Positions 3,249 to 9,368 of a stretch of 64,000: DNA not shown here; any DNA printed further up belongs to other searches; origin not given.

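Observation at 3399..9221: Stand-alone 1940-aa DUF4011/Upf1-like helicase with extra enzymatic modules: candidate single-protein nucleic-acid surveillance or defence system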

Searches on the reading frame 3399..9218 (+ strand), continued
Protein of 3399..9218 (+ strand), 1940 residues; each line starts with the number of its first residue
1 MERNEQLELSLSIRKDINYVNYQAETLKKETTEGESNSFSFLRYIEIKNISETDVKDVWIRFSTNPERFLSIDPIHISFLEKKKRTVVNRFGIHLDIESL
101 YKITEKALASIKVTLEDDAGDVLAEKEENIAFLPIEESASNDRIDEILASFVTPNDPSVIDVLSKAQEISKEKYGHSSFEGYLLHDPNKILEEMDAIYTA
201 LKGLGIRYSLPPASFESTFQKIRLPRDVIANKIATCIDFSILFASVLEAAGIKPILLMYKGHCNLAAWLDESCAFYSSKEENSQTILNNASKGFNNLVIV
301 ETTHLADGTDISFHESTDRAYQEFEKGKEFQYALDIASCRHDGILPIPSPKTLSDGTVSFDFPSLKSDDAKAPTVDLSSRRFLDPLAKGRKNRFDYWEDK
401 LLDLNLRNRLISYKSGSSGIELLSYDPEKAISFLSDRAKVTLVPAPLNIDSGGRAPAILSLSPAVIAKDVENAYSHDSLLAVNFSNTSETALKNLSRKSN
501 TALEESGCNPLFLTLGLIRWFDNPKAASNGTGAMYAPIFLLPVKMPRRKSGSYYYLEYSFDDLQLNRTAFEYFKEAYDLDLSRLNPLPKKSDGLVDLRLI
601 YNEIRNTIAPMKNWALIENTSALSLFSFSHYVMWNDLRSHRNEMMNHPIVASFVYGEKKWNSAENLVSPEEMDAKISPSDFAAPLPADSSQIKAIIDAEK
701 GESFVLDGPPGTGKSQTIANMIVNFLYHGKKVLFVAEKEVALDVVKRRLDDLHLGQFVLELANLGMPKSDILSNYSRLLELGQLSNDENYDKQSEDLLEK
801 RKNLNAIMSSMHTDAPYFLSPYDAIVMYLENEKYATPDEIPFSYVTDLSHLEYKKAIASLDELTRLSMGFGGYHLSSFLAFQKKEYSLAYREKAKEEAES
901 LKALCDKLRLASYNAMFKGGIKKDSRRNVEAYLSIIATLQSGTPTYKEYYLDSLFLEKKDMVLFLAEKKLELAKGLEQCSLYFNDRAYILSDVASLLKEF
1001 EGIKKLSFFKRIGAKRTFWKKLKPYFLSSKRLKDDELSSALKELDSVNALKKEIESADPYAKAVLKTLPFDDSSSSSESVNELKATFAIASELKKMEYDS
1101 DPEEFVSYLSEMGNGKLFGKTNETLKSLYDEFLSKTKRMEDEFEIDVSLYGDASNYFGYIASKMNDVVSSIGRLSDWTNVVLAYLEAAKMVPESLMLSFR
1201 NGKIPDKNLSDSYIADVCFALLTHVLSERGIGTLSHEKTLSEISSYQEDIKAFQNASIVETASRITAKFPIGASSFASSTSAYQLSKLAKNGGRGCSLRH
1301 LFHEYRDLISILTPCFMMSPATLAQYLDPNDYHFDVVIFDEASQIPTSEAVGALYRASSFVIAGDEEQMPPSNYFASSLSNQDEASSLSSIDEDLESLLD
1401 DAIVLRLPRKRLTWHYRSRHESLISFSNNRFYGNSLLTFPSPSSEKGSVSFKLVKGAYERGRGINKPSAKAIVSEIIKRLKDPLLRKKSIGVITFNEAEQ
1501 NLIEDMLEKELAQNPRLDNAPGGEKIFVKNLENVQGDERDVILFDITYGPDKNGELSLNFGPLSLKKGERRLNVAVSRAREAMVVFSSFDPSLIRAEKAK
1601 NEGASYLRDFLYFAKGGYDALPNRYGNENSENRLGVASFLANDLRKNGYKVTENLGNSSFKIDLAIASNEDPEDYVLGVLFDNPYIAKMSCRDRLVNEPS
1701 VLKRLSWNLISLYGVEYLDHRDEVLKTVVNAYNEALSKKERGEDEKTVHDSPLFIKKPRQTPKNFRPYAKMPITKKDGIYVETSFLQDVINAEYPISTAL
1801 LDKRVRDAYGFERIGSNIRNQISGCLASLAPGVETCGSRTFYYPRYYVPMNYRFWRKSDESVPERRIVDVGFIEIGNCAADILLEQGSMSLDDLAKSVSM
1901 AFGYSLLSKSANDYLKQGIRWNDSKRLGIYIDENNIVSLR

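Call 16: find_encoding_contigs(protein=P0001, flank=10000, max_places=3)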
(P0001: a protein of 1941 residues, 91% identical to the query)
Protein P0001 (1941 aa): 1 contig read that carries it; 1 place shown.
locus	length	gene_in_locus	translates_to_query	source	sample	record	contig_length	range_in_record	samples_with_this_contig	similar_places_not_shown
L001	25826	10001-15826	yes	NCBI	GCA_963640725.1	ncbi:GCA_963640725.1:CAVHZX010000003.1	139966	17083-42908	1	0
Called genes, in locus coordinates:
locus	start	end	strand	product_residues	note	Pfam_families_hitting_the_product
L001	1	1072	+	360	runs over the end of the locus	PF02588:YitT_membrane, PF10035:DUF2179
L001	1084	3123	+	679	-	-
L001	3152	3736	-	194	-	-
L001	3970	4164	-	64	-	-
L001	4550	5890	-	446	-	PF13173:AAA_14, PF13635:DUF4143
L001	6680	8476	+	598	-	-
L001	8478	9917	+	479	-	PF00587:tRNA-synt_2b, PF03129:HGTP_anticodon, PF09180:ProRS-C_1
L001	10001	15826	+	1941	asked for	PF13195:DUF4011, PF13086:AAA_11 (weak), PF13087:AAA_12, PF18741:MTES_1575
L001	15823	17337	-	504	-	PF01554:MatE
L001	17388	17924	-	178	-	-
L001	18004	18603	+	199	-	-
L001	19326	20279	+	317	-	-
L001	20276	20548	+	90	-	PF00583:Acetyltransf_1, PF13508:Acetyltransf_7 (weak), PF13673:Acetyltransf_10 (weak), PF14542:Acetyltransf_CG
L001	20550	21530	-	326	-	PF01564:Spermine_synth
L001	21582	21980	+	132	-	PF00293:NUDIX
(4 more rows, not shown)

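Call 17: find_encoding_contigs(protein=P0002, flank=10000, max_places=3)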
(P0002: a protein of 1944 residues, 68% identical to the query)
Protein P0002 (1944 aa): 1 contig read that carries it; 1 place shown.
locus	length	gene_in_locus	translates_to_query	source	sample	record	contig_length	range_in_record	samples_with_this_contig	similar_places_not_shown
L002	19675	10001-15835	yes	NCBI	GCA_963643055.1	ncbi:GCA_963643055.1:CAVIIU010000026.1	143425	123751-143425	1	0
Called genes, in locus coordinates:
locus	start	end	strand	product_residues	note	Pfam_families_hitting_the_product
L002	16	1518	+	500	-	-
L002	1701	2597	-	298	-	-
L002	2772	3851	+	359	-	PF02588:YitT_membrane, PF10035:DUF2179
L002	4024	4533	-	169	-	-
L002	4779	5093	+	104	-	-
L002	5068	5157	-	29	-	-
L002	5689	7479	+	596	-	-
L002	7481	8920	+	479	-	PF00587:tRNA-synt_2b, PF03129:HGTP_anticodon, PF09180:ProRS-C_1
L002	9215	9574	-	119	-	-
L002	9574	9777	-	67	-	-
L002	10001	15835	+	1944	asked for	PF13195:DUF4011, PF13086:AAA_11, PF13087:AAA_12, PF18741:MTES_1575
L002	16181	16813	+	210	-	PF04383:KilA-N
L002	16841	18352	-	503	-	PF01554:MatE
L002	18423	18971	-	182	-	-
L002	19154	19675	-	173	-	?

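Call 18: find_encoding_contigs(protein=P0009, flank=10000, max_places=3)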
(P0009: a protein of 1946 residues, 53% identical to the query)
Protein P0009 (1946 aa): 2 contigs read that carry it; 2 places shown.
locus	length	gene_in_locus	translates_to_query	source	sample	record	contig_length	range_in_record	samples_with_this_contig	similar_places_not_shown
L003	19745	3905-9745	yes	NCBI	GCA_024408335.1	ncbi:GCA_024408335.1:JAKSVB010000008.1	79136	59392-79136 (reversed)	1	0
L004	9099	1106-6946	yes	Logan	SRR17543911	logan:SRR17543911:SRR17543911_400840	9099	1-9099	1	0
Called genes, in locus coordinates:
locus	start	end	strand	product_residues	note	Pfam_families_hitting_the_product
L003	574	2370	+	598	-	-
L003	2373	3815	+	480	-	PF00587:tRNA-synt_2b, PF03129:HGTP_anticodon, PF09180:ProRS-C_1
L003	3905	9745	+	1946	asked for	PF13195:DUF4011, PF13086:AAA_11, PF13245:AAA_19 (faint), PF13604:AAA_30 (faint), PF13086:AAA_11 (weak), PF13087:AAA_12, PF18741:MTES_1575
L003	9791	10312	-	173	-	-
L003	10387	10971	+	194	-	-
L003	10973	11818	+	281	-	-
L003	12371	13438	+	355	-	-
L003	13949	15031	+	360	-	PF00535:Glycos_transf_2, PF04138:GtrA_DPMS_TM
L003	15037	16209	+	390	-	PF09992:NAGPA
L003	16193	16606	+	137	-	-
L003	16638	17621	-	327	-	-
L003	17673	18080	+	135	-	PF00293:NUDIX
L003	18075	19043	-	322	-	PF01757:Acyl_transf_3 (faint), PF07786:HGSNAT_cat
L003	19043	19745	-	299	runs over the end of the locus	PF01569:PAP2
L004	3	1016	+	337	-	?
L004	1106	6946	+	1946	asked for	PF13195:DUF4011, PF13086:AAA_11, PF13245:AAA_19 (faint), PF13604:AAA_30 (faint), PF13086:AAA_11 (weak), PF13087:AAA_12, PF18741:MTES_1575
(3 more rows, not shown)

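Call 19: find_encoding_contigs(protein=P0011, flank=8000, max_places=2)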
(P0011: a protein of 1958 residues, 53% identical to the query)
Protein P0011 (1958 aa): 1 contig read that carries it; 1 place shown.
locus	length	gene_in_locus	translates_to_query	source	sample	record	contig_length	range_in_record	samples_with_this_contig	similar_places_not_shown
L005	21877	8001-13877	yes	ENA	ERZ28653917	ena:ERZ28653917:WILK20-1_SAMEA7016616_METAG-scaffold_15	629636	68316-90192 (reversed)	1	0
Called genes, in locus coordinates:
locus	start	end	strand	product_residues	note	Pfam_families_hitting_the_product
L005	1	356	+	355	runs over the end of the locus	PF02588:YitT_membrane, PF10035:DUF2179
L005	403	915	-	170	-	-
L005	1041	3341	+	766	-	PF00403:HMA, PF00122:E1-E2_ATPase, PF00702:Hydrolase, PF08282:Hydrolase_3 (faint)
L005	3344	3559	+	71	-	PF00403:HMA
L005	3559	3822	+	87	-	PF02583:Trns_repr_metal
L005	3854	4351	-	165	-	-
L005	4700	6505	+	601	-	-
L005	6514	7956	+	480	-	PF00587:tRNA-synt_2b, PF03129:HGTP_anticodon, PF09180:ProRS-C_1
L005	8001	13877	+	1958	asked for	PF13195:DUF4011, PF13086:AAA_11, PF13245:AAA_19 (faint), PF13604:AAA_30 (faint), PF13086:AAA_11 (weak), PF13087:AAA_12, PF18741:MTES_1575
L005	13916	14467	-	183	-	-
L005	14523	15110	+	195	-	-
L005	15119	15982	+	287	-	-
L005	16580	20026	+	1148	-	PF01915:Glyco_hydro_3_C, PF14310:Fn3-like, PF00933:Glyco_hydro_3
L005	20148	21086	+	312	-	PF09479:Flg_new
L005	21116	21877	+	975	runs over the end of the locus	PF01915:Glyco_hydro_3_C, PF14310:Fn3-like, PF00933:Glyco_hydro_3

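Call 20: find_encoding_contigs(protein=P0020, flank=8000, max_places=2)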
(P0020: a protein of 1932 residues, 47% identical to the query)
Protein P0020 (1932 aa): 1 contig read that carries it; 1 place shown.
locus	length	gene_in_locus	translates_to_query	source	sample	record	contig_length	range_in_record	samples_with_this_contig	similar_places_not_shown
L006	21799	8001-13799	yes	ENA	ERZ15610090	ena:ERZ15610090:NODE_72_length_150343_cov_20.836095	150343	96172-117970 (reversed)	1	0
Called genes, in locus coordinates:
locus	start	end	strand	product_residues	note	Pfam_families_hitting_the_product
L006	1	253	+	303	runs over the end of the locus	PF00528:BPD_transp_1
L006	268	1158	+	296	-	PF00004:AAA (faint), PF00005:ABC_tran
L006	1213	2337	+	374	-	PF09084:NMT1 (faint)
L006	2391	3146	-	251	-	PF08220:HTH_DeoR, PF08279:HTH_11, PF08280:HTH_Mga (faint), PF00455:DeoRC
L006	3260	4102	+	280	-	PF01925:TauE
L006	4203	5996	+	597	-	-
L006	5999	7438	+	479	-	PF00587:tRNA-synt_2b, PF03129:HGTP_anticodon, PF09180:ProRS-C_1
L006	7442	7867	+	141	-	-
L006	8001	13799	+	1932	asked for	PF13195:DUF4011, PF13086:AAA_11, PF13087:AAA_12, PF18741:MTES_1575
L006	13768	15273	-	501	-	PF01943:Polysacc_synt (faint), PF01554:MatE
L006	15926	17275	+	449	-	PF13173:AAA_14, PF13635:DUF4143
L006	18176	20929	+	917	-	PF00690:Cation_ATPase_N, PF00122:E1-E2_ATPase, PF00702:Hydrolase, PF13246:Cation_ATPase, PF00689:Cation_ATPase_C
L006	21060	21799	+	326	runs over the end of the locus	PF02661:Fic, PF21247:Fic-like_C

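Call 21: find_encoding_contigs(protein=P0030, flank=8000, max_places=2)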
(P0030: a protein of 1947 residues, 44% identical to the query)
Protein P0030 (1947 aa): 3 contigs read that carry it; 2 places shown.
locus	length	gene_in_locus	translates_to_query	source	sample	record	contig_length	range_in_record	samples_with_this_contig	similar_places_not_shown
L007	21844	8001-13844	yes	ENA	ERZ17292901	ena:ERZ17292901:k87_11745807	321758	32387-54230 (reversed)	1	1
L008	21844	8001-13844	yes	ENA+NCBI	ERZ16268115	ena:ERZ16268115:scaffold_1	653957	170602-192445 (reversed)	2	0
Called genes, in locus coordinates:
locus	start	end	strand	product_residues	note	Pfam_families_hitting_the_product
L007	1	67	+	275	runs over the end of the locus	PF00005:ABC_tran, PF02463:SMC_N (faint)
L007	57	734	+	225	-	PF01458:SUFBD_core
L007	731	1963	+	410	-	PF00266:Aminotran_5, PF00155:Aminotran_1_2 (weak), PF01053:Cys_Met_Meta_PP, PF01041:DegT_DnrJ_EryC1, PF01212:Beta_elim_lyase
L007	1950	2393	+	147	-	PF01592:NifU_N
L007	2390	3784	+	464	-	PF19295:SufBD_N, PF01458:SUFBD_core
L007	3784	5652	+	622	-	PF00890:FAD_binding_2 (weak), PF01134:GIDA, PF07992:Pyr_redox_2 (weak), PF12831:FAD_oxidored, PF13738:Pyr_redox_3 (faint), PF21680:GIDA_C_1st, PF13932:SAM_GIDA_C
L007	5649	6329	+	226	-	PF02527:GidB, PF13847:Methyltransf_31 (weak)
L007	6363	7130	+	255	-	PF00142:Fer4_NifH (weak), PF01656:CbiA, PF02374:ArsA_ATPase (weak), PF06564:CBP_BcsQ, PF09140:MipZ, PF10609:ParA, PF13614:AAA_31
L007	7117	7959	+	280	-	PF02195:ParB_N, PF17762:HTH_ParB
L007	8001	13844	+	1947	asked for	PF13195:DUF4011, PF13086:AAA_11, PF13245:AAA_19 (faint), PF13087:AAA_12, PF18741:MTES_1575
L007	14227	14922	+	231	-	PF12822:ECF_trnsprt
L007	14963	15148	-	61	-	PF13459:Fer4_15, PF13370:Fer4_13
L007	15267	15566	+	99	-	-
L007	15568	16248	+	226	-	PF02224:Cytidylate_kin, PF13189:Cytidylate_kin2, PF13207:AAA_17 (faint)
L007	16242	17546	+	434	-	PF00009:GTP_EFTU (weak), PF01926:MMR_HSR1, PF02421:FeoB_N, PF04548:AIG1 (weak), PF00009:GTP_EFTU, PF01926:MMR_HSR1, PF02421:FeoB_N, PF14714:KH_dom-like, +3 more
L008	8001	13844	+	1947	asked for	PF13195:DUF4011, PF13086:AAA_11, PF13245:AAA_19 (faint), PF13087:AAA_12, PF18741:MTES_1575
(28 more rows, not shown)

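Call 22: find_encoding_contigs(protein=P0048, flank=8000, max_places=2)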
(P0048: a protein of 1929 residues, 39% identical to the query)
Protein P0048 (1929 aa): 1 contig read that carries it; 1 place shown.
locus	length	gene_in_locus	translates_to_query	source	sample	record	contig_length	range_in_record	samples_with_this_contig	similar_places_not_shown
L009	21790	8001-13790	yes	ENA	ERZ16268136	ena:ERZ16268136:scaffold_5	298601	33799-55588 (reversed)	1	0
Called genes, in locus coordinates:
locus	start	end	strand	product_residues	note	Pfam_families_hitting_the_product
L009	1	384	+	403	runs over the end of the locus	-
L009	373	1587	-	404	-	PF00534:Glycos_transf_1, PF13692:Glyco_trans_1_4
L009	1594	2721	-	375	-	PF02350:Epimerase_2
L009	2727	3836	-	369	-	PF01370:Epimerase, PF04321:RmlD_sub_bind (faint), PF07993:NAD_binding_4 (faint), PF16363:GDP_Man_Dehyd (faint), PF02719:Polysacc_synt_2 (weak), PF14667:Polysacc_synt_C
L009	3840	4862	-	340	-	PF01073:3Beta_HSD, PF01370:Epimerase, PF02719:Polysacc_synt_2, PF04321:RmlD_sub_bind (weak), PF05368:NmrA, PF16363:GDP_Man_Dehyd, PF13460:NAD_binding_10, PF08485:Polysacc_syn_2C, +1 more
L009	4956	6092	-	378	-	-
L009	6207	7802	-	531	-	PF01943:Polysacc_synt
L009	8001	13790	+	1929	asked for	PF13195:DUF4011, PF13086:AAA_11 (weak), PF13087:AAA_12, PF18741:MTES_1575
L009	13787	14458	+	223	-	PF02397:Bac_transf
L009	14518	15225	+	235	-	PF00300:His_Phos_1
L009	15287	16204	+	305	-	-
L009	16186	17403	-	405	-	PF01545:Cation_efflux, PF16916:ZT_dimer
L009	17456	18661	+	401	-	PF03721:UDPG_MGDP_dh_N, PF00984:UDPG_MGDP_dh, PF03720:UDPG_MGDP_dh_C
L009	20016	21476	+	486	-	PF04326:SLFN_AlbA_2, PF13749:HATPase_c_4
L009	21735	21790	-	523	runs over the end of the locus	-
